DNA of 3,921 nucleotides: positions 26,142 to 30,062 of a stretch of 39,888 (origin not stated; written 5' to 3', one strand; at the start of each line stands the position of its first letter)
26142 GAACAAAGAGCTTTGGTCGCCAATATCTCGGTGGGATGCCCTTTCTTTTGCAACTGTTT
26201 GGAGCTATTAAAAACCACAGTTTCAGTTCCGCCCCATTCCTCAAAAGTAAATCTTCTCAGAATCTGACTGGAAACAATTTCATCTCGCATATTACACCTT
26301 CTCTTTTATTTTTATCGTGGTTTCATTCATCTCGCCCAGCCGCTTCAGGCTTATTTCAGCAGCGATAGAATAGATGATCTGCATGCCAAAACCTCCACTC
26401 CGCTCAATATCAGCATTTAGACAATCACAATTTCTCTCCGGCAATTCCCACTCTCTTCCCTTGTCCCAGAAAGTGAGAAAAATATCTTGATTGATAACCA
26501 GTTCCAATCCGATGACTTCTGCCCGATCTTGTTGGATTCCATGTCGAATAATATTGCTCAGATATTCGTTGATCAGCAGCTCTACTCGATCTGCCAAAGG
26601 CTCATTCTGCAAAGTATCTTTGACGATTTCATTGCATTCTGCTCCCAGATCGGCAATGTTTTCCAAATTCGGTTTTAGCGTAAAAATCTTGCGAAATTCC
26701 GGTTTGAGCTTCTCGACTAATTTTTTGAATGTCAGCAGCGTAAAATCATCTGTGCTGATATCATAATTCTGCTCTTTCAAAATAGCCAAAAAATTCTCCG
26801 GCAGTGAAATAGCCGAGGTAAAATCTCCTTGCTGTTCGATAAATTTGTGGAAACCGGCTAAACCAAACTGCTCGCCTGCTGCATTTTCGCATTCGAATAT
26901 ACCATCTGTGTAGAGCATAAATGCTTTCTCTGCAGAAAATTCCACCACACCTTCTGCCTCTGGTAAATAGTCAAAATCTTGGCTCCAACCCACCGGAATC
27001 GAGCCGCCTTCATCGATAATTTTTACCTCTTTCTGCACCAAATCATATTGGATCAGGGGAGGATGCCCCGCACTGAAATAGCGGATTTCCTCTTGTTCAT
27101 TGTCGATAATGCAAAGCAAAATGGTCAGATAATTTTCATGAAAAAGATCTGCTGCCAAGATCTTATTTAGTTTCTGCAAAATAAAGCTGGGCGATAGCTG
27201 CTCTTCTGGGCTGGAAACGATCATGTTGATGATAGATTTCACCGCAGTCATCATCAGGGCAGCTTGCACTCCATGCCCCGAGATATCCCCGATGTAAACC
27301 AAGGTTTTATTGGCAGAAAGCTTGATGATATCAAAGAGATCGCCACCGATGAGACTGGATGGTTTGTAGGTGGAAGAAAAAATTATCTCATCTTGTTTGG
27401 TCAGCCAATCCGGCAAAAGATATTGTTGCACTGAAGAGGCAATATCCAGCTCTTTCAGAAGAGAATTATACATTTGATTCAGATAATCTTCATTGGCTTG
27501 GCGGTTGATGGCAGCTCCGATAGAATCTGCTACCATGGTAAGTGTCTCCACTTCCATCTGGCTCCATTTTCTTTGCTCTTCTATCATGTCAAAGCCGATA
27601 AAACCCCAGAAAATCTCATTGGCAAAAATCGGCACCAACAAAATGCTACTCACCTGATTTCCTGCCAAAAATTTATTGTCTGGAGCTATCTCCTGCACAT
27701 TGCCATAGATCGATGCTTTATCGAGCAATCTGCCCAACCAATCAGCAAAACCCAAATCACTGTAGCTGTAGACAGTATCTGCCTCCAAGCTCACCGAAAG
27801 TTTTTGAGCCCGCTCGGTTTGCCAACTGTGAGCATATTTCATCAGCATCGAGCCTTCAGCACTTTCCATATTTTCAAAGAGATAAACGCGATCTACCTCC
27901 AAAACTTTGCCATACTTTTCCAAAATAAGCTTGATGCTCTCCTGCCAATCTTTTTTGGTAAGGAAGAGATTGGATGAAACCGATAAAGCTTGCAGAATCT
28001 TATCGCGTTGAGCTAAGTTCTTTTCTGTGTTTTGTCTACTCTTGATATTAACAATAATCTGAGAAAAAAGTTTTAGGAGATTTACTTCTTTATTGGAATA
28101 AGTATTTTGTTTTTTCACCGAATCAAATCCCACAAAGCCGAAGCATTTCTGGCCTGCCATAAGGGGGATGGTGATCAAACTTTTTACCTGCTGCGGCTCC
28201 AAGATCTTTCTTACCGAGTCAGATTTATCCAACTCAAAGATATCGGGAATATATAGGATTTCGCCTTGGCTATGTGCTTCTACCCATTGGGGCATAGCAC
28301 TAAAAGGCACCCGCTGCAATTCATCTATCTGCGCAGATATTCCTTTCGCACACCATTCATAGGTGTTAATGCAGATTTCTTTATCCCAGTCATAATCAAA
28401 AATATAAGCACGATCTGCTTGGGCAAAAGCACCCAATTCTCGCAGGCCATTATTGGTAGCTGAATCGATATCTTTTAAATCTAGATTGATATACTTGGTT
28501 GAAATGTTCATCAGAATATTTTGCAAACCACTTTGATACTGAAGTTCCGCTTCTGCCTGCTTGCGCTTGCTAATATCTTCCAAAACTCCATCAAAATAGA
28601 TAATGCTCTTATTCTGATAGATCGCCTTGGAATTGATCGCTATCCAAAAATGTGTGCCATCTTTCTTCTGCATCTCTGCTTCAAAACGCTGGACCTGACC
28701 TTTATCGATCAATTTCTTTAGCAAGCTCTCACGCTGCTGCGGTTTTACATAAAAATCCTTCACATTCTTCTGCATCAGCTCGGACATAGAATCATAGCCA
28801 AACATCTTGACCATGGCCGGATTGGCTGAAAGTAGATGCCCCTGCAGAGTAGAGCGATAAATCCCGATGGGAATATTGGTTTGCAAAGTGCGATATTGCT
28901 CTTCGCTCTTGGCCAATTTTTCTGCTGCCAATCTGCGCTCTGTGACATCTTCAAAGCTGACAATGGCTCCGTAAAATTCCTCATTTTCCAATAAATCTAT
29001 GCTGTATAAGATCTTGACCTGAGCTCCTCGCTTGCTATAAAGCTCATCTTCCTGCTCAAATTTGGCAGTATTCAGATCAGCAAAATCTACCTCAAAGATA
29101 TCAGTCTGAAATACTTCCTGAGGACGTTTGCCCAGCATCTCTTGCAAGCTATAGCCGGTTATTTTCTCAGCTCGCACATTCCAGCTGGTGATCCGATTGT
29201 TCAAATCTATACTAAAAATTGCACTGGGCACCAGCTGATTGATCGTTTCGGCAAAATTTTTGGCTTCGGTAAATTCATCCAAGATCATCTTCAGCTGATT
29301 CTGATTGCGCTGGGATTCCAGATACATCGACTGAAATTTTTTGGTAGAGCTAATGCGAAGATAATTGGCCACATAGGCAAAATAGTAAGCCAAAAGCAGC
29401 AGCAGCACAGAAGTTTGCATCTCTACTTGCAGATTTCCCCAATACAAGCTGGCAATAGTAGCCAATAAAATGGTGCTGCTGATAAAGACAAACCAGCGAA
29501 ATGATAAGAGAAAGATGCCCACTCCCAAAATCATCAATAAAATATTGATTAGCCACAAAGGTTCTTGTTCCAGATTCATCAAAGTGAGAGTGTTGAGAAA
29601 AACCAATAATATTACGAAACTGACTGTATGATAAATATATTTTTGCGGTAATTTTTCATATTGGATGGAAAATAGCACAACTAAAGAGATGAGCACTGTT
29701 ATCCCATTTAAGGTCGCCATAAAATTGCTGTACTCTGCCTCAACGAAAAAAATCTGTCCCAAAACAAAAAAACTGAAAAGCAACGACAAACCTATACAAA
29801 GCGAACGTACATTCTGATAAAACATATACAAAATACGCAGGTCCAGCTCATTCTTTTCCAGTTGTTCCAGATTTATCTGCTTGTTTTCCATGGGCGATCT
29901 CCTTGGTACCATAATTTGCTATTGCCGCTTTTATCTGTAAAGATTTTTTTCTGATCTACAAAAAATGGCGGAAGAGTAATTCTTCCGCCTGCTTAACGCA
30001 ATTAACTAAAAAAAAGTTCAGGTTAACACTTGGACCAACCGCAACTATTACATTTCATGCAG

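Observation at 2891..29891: Syp-like logic in a new guise: a 27-kb one-strand polysaccharide locus with its own STAS / PP2C / RsbW-type partner switch and no sigma factor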

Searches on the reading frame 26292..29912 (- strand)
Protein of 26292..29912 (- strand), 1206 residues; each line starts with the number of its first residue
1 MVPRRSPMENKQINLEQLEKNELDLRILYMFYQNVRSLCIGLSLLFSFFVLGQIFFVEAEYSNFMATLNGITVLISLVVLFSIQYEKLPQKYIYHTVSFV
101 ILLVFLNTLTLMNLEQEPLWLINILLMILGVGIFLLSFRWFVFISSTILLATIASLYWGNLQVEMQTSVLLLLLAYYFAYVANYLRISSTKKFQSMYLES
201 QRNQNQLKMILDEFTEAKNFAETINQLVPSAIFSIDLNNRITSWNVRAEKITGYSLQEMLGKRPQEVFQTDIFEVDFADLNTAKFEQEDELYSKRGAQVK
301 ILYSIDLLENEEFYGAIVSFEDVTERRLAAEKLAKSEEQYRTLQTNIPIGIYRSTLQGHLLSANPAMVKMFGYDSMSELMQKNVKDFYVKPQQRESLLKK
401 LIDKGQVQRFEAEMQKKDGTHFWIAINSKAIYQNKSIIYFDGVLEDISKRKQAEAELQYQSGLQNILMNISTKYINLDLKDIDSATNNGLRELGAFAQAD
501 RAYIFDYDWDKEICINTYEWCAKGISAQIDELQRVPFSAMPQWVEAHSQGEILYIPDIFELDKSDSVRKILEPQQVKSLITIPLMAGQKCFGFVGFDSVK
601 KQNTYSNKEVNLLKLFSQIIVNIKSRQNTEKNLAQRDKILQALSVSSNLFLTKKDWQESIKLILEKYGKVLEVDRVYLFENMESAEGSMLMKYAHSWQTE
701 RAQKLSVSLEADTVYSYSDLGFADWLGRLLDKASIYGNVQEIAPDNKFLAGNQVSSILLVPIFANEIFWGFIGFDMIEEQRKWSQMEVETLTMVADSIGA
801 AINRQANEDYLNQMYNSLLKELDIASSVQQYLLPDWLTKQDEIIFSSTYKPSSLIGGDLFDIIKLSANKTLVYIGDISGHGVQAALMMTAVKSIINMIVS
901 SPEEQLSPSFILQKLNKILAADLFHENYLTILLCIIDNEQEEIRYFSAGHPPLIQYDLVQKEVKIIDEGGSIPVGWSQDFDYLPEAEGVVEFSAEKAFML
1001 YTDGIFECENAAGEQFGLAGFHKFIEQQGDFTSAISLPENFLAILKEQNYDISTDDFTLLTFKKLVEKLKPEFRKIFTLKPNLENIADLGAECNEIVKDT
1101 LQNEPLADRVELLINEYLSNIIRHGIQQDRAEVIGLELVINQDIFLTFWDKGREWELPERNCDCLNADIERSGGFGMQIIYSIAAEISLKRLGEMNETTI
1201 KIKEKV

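Call 3: search_protein_families(library=pfam, proteins=[window:26292-29912:-], max_evalue=0.001)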
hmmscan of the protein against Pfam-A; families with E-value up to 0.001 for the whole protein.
window:26292-29912:- (1206 aa): 10 families
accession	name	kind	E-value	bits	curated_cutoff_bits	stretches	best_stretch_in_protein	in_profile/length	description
PF07228.17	SpoIIE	-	4.3e-32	112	25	1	868-1063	3-190/192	Stage II sporulation protein E (SpoIIE)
PF13426.13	PAS_9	-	1.5e-23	83.5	27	2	355-448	8-102/103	PAS domain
PF00989.32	PAS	-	6e-21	75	22.6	2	338-447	1-113/113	PAS fold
PF01590.32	GAF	-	1.4e-18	68.2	22.4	2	482-620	2-129/133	GAF domain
PF13188.13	PAS_8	-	3.3e-11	43.1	21.8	1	338-384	1-47/65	PAS domain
PF13185.12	GAF_2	-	2.9e-10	40.9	28.6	1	481-620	3-131/136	GAF domain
PF08447.18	PAS_3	-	7.9e-09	36.1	25.6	1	361-443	2-88/89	PAS fold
PF13581.12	HATPase_c_2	-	3e-08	34.2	27.4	1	1082-1200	4-125/127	Histidine kinase-like ATPase domain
PF08448.16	PAS_4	-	4.6e-08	33.7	23.1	0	228-326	4-108/110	PAS fold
PF13492.12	GAF_3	-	3.2e-05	24.8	27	0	536-621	51-124/129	GAF domain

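Call 9: find_homologous_proteins(query=window:26292-29912:-, max_evalue=1e-10)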
Query window:26292-29912:- (1206 aa): 675 proteins with E <= 1e-10 among 8000 candidates; the best 120 are listed.
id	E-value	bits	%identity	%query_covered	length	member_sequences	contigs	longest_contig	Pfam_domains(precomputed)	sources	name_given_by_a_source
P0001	0.0e+0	1355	59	49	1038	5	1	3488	PF08447.19,PF13426.14,PF13188.14,PF01590.33,PF13581.13,PF00989.32,PF07228.18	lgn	-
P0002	0.0e+0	1284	57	50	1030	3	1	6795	PF13426.14,PF13188.14,PF13581.13,PF00989.32,PF07228.18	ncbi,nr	ncbi:MAG: PAS domain S-box protein [Candidatus Cloacimonetes bacterium]|nr:PAS domain S-box protein 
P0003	0.0e+0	1256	57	49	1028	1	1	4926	PF08447.19,PF13426.14,PF13188.14,PF01590.33,PF13581.13,PF00989.32,PF07228.18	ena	-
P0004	5.9e-104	367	31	22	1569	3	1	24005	PF13596.13,PF08447.19,PF13426.14,PF13188.14,PF12860.14,PF13487.13,PF24820.2,PF01966.29,PF08448.17,PF00989.32,PF14598.13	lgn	-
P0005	2.0e-101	359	32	21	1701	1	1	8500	PF13596.13,PF08447.19,PF13426.14,PF13188.14,PF12860.14,PF13487.13,PF24820.2,PF01966.29,PF08448.17,PF00989.32,PF14598.13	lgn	-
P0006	5.4e-101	358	33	25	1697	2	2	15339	PF13596.13,PF08447.19,PF13426.14,PF13188.14,PF18095.8,PF12860.14,PF13487.13,PF24820.2,PF01966.29,PF08448.17,PF00989.32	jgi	jgi:PAS domain S-box-containing protein/putative nucleotidyltransferase with HDIG domain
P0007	5.4e-98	348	26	31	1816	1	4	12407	PF13426.14,PF13188.14,PF18095.8,PF13185.13,PF24820.2,PF00512.32,PF08447.19,PF12860.14,PF01590.33,PF08448.17,PF02518.32,PF00989.32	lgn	-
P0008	5.9e-97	344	36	20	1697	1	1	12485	PF13596.13,PF08447.19,PF13426.14,PF13188.14,PF18095.8,PF12860.14,PF13487.13,PF24820.2,PF01966.29,PF08448.17,PF00989.32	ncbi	-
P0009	1.2e-96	343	35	20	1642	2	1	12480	PF13596.13,PF08447.19,PF13426.14,PF13188.14,PF12860.14,PF13487.13,PF24820.2,PF01966.29,PF08448.17,PF00989.32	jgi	jgi:PAS domain S-box-containing protein/putative nucleotidyltransferase with HDIG domain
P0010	2.3e-95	339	32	23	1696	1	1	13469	PF13596.13,PF08447.19,PF13426.14,PF13188.14,PF18095.8,PF12860.14,PF13487.13,PF01966.29,PF08448.17,PF00989.32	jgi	jgi:PAS domain S-box-containing protein/putative nucleotidyltransferase with HDIG domain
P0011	6.2e-95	338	34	20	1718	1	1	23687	PF13596.13,PF08447.19,PF13426.14,PF13188.14,PF12860.14,PF13487.13,PF24820.2,PF01966.29,PF08448.17,PF00989.32,PF14598.13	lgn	-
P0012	5.1e-94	335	32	23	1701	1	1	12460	PF13596.13,PF08447.19,PF13426.14,PF13188.14,PF12860.14,PF13487.13,PF24820.2,PF01966.29,PF08448.17,PF00989.32,PF14598.13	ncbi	-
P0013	8.4e-94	334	39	28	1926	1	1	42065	PF08447.19,PF13426.14,PF13188.14,PF13185.13,PF01590.33,PF08448.17,PF02518.32,PF13492.13,PF00512.32,PF00989.32,PF00072.31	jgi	-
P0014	1.0e-92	330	30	24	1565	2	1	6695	PF13596.13,PF08447.19,PF13426.14,PF13188.14,PF12860.14,PF13487.13,PF24820.2,PF01966.29,PF08448.17,PF00989.32,PF14598.13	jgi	jgi:PAS domain S-box-containing protein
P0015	5.2e-92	328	34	20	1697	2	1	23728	PF13596.13,PF08447.19,PF13426.14,PF13188.14,PF12860.14,PF13487.13,PF24820.2,PF01966.29,PF08448.17,PF00989.32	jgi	jgi:PAS domain S-box-containing protein/putative nucleotidyltransferase with HDIG domain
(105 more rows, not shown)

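Call 10: find_encoding_contigs(protein=P0002, flank=10000, max_places=4)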
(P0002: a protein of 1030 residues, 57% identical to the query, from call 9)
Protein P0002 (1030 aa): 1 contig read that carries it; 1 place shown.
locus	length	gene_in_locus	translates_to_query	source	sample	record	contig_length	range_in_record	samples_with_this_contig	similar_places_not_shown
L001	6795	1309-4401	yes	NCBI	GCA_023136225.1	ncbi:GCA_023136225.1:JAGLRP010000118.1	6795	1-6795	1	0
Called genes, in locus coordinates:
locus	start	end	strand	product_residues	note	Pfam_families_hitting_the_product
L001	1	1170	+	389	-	PF02867:Ribonuc_red_lgC, PF12637:TSCPD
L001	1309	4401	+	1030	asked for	PF00989:PAS (weak), PF13188:PAS_8 (faint), PF13426:PAS_9 (weak), PF00989:PAS (weak), PF13426:PAS_9, PF07228:SpoIIE, PF13581:HATPase_c_2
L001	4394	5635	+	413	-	PF13439:Glyco_transf_4, PF13477:Glyco_trans_4_2 (faint), PF00534:Glycos_transf_1, PF13692:Glyco_trans_1_4, PF20706:GT4-conflict, PF13524:Glyco_trans_1_2 (weak)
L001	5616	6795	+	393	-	PF13692:Glyco_trans_1_4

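Call 37: search_protein_families(library=ncbifam, proteins=[window:26292-29912:-], max_evalue=0.01)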
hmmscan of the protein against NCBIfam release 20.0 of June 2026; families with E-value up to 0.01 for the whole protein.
window:26292-29912:- (1206 aa): 16 families
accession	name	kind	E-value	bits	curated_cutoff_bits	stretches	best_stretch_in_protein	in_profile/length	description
TIGR00229.1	sensory_box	domain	8.5e-35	119.6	22.9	2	335-457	2-126/126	PAS domain S-box protein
NF008468.0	PRK11360.1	equivalog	2.3e-19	69.2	646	2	212-337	261-391/616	two-component system sensor histidine kinase AtoS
NF045505.1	RR_RssB_Pseudo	equivalog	2.5e-13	49.9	700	1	815-1008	148-341/394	two-component system response regulator RssB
NF053781.1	cdiGMPphdstlr2612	equivalog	7.2e-12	43.8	1600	1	322-461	699-840/1268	Tlr1612 family c-di-GMP phosphodiesterase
NF007298.0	PRK09776.1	equivalog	4.2e-11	41.5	1135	2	329-458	293-425/1111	diguanylate cyclase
NF038263.1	prot_phos_SiaA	equivalog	2.8e-09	36.1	700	1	812-1063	405-656/658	biofilm regulation protein phosphatase SiaA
NF041552.1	TF_PrdR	equivalog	3.5e-07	28.9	795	1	205-347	123-258/577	sigma-54 dependent transcriptional regulator PrdR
NF046044.1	PnpS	equivalog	1e-06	28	400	1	187-327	23-164/390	two-component system histidine kinase PnpS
NF010411.0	PRK13837.1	equivalog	2.3e-06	25.9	647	1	452-632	264-433/828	two-component system VirA-like sensor kinase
NF010076.0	PRK13557.1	subfamily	7.1e-06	24.7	631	1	361-459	56-156/540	histidine kinase famiy protein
TIGR01817.1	nifA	equivalog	0.00012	21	528.85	0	739-807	88-161/534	nif-specific transcriptional activator NifA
NF041777.1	sens_FixL_Rhizob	equivalog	0.00017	20.3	850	0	322-460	107-250/485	sensor protein FixL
TIGR02040.1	PpsR-CrtJ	equivalog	0.00036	19.7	275.4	1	238-486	153-399/442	transcriptional regulator PpsR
NF045675.1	PhdiestaseDibA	equivalog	0.00063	18.2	980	0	182-267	42-126/623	phosphodiesterase DibA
NF010077.0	PRK13559.1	subfamily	0.002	17.1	361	1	361-471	69-178/364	hypothetical protein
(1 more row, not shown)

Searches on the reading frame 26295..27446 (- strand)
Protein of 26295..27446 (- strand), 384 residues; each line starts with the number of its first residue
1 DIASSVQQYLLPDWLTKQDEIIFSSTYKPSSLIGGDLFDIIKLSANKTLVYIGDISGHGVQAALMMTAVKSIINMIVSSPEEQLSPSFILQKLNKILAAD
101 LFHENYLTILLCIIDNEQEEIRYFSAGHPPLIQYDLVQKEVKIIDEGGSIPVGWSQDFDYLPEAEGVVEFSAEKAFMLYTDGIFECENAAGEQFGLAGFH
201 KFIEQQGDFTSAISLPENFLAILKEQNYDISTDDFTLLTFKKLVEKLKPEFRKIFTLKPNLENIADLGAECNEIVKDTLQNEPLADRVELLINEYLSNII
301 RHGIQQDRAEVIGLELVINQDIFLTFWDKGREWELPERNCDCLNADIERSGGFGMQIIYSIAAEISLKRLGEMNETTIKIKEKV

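Call 52: search_solved_structures(query=window:26295-27446:-, max_evalue=0.01, show_alignments=0)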
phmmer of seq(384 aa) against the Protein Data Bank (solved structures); distinct sequences matched with E-value up to 0.01: 7.
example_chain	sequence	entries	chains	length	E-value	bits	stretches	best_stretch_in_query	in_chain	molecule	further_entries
3es2_A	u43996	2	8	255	5e-11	45.7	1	6-186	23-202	Probable two-component response regulator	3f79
3ke6_A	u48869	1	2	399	7.5e-11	45.1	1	31-312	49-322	Protein Rv1364c/MT1410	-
3eq2_A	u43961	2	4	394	1.3e-10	44.3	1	6-186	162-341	Probable two-component response regulator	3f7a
5mqh_A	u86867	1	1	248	3.1e-07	33.2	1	28-186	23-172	Serine phosphatase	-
3t91_A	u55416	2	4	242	7.5e-07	31.9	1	28-186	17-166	Stage II sporulation protein E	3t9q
5ucg_A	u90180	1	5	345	1.5e-06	31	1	28-186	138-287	Stage II sporulation protein E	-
6k4e_A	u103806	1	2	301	1.4e-05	27.7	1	3-241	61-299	Putative serine phosphatase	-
